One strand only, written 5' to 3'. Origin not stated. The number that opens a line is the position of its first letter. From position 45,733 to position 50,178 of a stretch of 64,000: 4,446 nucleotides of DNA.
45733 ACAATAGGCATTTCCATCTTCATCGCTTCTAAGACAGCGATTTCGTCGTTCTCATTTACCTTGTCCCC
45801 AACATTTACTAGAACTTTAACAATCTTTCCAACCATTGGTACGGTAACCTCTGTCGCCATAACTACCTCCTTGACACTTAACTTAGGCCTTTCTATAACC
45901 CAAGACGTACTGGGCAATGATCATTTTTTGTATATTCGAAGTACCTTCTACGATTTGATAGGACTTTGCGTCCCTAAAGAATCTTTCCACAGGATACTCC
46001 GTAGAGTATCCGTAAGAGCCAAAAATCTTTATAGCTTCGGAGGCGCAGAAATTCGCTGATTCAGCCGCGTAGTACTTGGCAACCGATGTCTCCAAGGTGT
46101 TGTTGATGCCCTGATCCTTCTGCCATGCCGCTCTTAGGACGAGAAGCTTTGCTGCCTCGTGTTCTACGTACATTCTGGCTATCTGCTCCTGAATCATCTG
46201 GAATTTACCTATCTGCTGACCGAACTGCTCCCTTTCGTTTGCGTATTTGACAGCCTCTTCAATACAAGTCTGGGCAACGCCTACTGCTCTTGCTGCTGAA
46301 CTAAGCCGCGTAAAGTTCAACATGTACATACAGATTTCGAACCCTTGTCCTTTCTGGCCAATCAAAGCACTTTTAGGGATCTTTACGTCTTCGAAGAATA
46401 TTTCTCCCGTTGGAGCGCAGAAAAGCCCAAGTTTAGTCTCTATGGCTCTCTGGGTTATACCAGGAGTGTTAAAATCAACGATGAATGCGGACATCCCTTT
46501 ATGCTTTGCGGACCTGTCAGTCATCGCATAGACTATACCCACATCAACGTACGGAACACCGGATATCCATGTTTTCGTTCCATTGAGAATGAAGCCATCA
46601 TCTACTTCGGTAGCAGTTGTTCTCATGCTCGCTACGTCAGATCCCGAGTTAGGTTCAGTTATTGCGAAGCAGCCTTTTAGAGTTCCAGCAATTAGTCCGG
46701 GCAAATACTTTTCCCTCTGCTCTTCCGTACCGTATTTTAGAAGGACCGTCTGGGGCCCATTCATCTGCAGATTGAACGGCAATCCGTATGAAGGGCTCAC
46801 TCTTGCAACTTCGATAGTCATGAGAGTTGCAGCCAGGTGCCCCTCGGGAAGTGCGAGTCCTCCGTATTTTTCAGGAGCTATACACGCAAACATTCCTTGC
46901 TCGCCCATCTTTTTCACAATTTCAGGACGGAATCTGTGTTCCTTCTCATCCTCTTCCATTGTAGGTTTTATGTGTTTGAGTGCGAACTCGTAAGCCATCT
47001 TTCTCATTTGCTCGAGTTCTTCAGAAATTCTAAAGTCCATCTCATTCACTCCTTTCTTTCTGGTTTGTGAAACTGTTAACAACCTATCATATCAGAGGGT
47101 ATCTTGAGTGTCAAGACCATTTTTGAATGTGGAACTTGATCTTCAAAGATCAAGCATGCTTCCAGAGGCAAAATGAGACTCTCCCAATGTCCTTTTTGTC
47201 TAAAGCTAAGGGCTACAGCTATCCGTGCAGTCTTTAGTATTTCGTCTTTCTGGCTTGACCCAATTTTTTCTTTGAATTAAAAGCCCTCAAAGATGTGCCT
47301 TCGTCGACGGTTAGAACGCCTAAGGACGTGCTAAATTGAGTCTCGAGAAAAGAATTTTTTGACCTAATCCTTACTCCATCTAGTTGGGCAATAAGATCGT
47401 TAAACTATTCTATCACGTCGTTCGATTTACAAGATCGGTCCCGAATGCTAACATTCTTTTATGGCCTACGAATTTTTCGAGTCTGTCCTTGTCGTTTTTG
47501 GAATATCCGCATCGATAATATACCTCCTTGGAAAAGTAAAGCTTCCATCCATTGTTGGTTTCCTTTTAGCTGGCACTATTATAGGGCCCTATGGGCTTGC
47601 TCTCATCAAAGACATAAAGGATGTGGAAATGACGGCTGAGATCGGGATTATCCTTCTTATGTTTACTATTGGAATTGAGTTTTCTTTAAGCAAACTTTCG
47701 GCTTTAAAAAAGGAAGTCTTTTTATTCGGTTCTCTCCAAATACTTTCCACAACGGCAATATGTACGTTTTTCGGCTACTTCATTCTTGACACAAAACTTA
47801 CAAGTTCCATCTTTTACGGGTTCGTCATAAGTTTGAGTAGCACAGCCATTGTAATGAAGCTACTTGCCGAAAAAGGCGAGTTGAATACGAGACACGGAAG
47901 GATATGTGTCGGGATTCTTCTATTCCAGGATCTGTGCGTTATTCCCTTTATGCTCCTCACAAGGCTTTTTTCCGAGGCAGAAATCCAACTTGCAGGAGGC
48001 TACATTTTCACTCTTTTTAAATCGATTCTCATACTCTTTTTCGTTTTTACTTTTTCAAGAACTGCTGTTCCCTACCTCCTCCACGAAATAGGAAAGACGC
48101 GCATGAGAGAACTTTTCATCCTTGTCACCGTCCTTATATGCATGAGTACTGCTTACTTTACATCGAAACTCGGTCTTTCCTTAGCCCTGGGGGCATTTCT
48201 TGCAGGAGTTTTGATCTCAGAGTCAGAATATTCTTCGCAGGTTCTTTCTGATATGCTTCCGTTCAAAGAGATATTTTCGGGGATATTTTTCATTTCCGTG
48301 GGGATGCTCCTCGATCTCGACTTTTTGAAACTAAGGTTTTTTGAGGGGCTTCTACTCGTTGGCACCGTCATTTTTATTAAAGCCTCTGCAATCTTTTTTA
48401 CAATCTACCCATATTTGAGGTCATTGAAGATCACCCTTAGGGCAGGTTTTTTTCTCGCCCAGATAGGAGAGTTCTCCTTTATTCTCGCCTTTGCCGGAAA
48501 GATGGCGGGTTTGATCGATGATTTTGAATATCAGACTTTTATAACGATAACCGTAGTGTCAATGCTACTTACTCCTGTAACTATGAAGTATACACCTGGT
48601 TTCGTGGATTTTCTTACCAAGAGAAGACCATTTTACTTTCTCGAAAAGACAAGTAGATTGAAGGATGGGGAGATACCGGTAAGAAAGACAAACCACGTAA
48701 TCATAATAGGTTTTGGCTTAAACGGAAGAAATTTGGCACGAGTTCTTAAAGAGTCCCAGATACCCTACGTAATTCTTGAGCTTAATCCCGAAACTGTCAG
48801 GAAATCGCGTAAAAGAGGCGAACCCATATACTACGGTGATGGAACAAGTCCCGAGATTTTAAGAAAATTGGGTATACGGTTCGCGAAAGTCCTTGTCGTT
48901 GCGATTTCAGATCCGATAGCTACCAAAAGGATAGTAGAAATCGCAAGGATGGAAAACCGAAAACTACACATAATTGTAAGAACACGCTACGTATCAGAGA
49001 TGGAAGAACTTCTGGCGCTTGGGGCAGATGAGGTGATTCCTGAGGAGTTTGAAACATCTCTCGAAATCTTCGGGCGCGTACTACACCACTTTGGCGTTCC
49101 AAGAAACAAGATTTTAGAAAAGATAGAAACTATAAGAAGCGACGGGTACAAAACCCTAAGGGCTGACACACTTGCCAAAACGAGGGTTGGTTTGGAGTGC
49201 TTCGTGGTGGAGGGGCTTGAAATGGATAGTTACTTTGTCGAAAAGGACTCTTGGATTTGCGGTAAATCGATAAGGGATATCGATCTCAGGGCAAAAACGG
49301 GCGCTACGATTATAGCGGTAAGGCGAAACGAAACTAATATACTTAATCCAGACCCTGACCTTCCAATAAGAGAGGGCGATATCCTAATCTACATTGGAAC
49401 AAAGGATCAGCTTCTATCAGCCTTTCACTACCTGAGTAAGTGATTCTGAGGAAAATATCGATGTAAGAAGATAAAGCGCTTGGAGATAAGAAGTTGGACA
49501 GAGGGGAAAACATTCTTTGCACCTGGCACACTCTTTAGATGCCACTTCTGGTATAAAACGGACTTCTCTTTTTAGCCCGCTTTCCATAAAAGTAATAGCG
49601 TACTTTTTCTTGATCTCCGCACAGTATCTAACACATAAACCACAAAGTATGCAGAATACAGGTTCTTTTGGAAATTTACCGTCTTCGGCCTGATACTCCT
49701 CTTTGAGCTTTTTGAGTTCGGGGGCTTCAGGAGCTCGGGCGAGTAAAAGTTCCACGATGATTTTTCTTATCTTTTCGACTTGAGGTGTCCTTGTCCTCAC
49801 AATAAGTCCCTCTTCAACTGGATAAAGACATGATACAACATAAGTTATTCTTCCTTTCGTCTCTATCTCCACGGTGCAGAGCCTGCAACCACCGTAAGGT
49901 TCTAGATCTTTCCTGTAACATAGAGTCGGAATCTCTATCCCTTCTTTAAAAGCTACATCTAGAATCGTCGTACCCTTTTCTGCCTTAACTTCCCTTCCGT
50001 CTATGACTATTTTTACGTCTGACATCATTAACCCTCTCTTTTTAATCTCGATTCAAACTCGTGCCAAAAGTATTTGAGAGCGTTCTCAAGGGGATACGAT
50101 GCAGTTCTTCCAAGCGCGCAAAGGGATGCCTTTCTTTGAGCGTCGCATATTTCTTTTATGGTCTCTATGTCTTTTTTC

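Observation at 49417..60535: Complete class II (tungsten, ATP-independent) benzoyl-CoA reductase-type locus, iclR-bamBCDEFGHI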

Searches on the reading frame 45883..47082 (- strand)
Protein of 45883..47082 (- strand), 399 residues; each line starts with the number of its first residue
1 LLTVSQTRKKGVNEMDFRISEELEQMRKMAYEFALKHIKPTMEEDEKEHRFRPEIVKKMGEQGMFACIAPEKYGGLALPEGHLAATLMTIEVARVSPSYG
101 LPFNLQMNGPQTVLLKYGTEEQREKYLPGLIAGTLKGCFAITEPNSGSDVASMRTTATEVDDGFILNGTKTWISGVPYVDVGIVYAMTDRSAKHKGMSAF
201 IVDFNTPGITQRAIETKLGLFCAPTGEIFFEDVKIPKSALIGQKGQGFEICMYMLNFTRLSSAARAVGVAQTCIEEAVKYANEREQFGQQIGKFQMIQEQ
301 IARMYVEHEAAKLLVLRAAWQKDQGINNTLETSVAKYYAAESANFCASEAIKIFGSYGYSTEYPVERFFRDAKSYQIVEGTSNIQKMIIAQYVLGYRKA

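Call 11: search_protein_families(library=pfam, proteins=[window:45883-47082:-], max_evalue=0.00001)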
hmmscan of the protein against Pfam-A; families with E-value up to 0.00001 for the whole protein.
window:45883-47082:- (399 aa): 4 families
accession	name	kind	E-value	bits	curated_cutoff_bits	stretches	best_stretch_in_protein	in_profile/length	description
PF00441.29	Acyl-CoA_dh_1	-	8.5e-53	179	22.4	1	245-393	1-149/150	Acyl-CoA dehydrogenase, C-terminal domain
PF02770.24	Acyl-CoA_dh_M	-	3.7e-27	94.8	33.3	1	138-233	1-97/97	Acyl-CoA dehydrogenase, middle domain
PF02771.21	Acyl-CoA_dh_N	-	6.1e-27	94.7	22.9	1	20-133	1-112/113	Acyl-CoA dehydrogenase, N-terminal domain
PF08028.16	Acyl-CoA_dh_2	-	4.8e-22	79.1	22.7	1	261-377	2-128/134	Acyl-CoA dehydrogenase, C-terminal domain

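Call 25: search_protein_families(library=ncbifam, proteins=[window:45883-47082:-], max_evalue=1e-10)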
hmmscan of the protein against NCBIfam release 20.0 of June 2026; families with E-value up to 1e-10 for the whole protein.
window:45883-47082:- (399 aa): 22 families
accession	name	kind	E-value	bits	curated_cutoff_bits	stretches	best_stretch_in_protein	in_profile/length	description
NF045552.1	GlutCoADH_Des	equivalog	7e-134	446.8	470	1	15-399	1-385/387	glutaryl-CoA dehydrogenase Acd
NF042972.1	AcrlCoAredClosAcrC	equivalog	3.6e-107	358.3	640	1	15-394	1-377/378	acryloyl-CoA reductase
NF058590.1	AcCoDHFadEBacil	equivalog_domain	2.4e-80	270.7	600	1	19-394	21-411/586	acyl-CoA dehydrogenase FadE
NF053553.1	prodigi_MBC_PigA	equivalog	9.5e-77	258.7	500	1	15-391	1-377/381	prodigiosin MBC biosynthesis dehydrogenase PigA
NF043006.1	CyhCrbnylCoADH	equivalog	1.9e-75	254.3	650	1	21-392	6-374/380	cyclohexane-1-carbonyl-CoA dehydrogenase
NF008997.0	PRK12341.1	equivalog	3e-74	250.4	537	1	15-390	1-373/382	acyl-CoA dehydrogenase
NF042439.1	SulpropCoADesulf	equivalog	3.1e-71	240.1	600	1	28-397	2-374/379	3-sulfinopropanoyl-CoA desulfinase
NF045652.1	ProlPCPDhRedW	equivalog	6.4e-70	235.8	650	1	21-391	2-371/376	L-prolyl-[peptidyl-carrier protein] dehydrogenase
TIGR03207.1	cyc_hxne_CoA_dh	equivalog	5.1e-66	222.9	575.35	1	20-391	2-369/372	cyclohexanecarboxyl-CoA dehydrogenase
NF002885.1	PRK03354.1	equivalog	4.3e-60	203.7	540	1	15-393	1-373/378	crotonobetainyl-CoA dehydrogenase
NF052270.1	Staph_DH_FadE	equivalog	6.2e-56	189.8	600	1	23-395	26-395/400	acyl-CoA dehydrogenase FadE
NF007000.1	PRK09463.1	subfamily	3.6e-35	121.5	600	1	46-358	69-397/726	acyl-CoA dehydrogenase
TIGR03204.1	pimC_large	equivalog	3.3e-33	115.1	623.85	1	63-322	53-305/395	pimeloyl-CoA dehydrogenase large subunit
TIGR03203.1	pimD_small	equivalog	3.6e-32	111.9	652.7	1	51-371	38-354/378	pimeloyl-CoA dehydrogenase small subunit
NF009586.0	PRK13026.1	subfamily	5.4e-31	107.7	608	1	46-354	104-428/777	acyl-CoA dehydrogenase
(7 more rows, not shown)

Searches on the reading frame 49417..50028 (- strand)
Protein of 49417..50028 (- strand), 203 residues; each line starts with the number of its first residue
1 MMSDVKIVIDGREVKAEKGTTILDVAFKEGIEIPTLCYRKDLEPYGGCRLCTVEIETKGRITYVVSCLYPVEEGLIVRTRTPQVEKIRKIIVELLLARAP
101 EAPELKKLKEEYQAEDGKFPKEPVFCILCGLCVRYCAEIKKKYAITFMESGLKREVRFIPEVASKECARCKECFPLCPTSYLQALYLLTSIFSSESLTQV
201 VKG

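Call 7: search_protein_families(library=ncbifam, proteins=[window:49417-50028:-], max_evalue=0.00001)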
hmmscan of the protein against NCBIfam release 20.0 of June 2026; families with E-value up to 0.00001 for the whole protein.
window:49417-50028:- (203 aa): 8 families
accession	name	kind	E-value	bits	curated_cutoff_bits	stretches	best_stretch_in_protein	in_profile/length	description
NF040763.1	FeFe_hydrog_A6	exception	3.3e-35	121.5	765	2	5-100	1-94/571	NADH-dependent [FeFe] hydrogenase, group A6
NF005745.0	PRK07569.1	equivalog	7.2e-32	110.7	333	2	5-98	4-95/238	bidirectional hydrogenase complex protein HoxU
TIGR01973.1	NuoG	equivalog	2.7e-26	92.5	470.05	1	7-98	1-90/606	NADH-quinone oxidoreductase subunit NuoG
NF040762.1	Hydr_FeFe_Clost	exception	4.6e-22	78.3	900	1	6-95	2-90/572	ferredoxin hydrogenase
NF009454.0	PRK12814.1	equivalog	1e-21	77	916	1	2-98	1-95/657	putative NADPH-dependent glutamate synthase small subunit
NF006305.0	PRK08493.1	equivalog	1.7e-18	66.1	591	1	5-93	2-86/819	NADH-quinone oxidoreductase subunit G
NF005895.0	PRK07860.1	equivalog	4.8e-17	61.2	802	1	4-100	17-113/811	NADH-quinone oxidoreductase subunit G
TIGR02512.1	FeFe_hydrog_A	subfamily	1.6e-06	27.3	405.95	1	126-188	9-73/375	[FeFe] hydrogenase, group A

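Call 8: search_protein_families(library=pfam, proteins=[window:49417-50028:-], max_evalue=0.0001)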
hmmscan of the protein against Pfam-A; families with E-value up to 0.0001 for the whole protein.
window:49417-50028:- (203 aa): 3 families
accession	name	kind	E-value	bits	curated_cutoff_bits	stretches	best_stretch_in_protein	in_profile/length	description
PF13510.11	Fer2_4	-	1.4e-18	67.1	22.8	1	5-81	4-81/82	2Fe-2S iron-sulfur cluster binding domain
PF12838.12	Fer4_7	-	1.6e-07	32.1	27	1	126-179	2-50/52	4Fe-4S dicluster domain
PF00111.32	Fer2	-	1.7e-07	31.5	21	1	10-56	4-48/77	2Fe-2S iron-sulfur cluster binding domain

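Call 84: search_solved_structures(query=window:49417-50028:-, max_evalue=0.00001, show_alignments=0)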
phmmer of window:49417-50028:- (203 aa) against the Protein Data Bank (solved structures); distinct sequences matched with E-value up to 0.00001: 70 (the best 60 are shown).
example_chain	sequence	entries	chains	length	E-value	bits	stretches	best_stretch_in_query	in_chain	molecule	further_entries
8a6t_A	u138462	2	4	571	2.7e-32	115.4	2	4-97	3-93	Electron bifurcating hydrogenase subunit HydA1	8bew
9mqx_A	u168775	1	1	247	3e-32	115.3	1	3-184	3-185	NADH:ubiquinone oxidoreductase chain G-like protein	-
6tg9_A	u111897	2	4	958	8.4e-27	97.5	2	5-99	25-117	Formate dehydrogenase subunit alpha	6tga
9bov_A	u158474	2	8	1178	2.5e-25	92.7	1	5-97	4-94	Molybdopterin oxidoreductase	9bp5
9wxb_B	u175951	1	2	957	4.4e-24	88.6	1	5-99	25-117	Formate dehydrogenase alpha subunit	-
7p5h_A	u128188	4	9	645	6.8e-24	88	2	6-98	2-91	Fe-hydrogenase, subunit alpha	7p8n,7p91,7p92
7t2r_A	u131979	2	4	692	9.8e-24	87.5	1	2-97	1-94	NiFe hydrogenase subunit A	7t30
7q4v_A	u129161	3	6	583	7.5e-23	84.6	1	3-98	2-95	Iron hydrogenase HydA1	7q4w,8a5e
8oh5_C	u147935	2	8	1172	3.8e-21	79.1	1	2-96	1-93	Formate dehydrogenase-O, major subunit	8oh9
7q5y_A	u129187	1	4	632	1.5e-20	77.1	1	3-100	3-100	NADH dehydrogenase I chain G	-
7vw6_A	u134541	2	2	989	1.8e-19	73.5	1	7-102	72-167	Formate dehydrogenase | Tungsten-containing formate dehydrogenase alpha subunit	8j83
7e5z_A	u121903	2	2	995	1.9e-19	73.5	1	7-102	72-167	Formate dehydrogenase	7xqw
9iho_G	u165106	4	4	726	1.8e-17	67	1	2-100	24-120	NUAM (75 kDa) subunit of mitochondrial NADH:ubiquinone oxidoreductase (Complex I)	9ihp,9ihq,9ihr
7zm7_A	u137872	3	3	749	5.1e-17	65.6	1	3-100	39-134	NADH-ubiquinone oxidoreductase-like protein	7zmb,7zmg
6gcs_A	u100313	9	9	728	2.8e-16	63.2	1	2-100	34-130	75-KDA PROTEIN (NUAM) | Subunit NUAM of NADH:Ubiquinone Oxidoreductase (Complex I) | NADH-ubiquinone oxidoreductase 78 kDa subunit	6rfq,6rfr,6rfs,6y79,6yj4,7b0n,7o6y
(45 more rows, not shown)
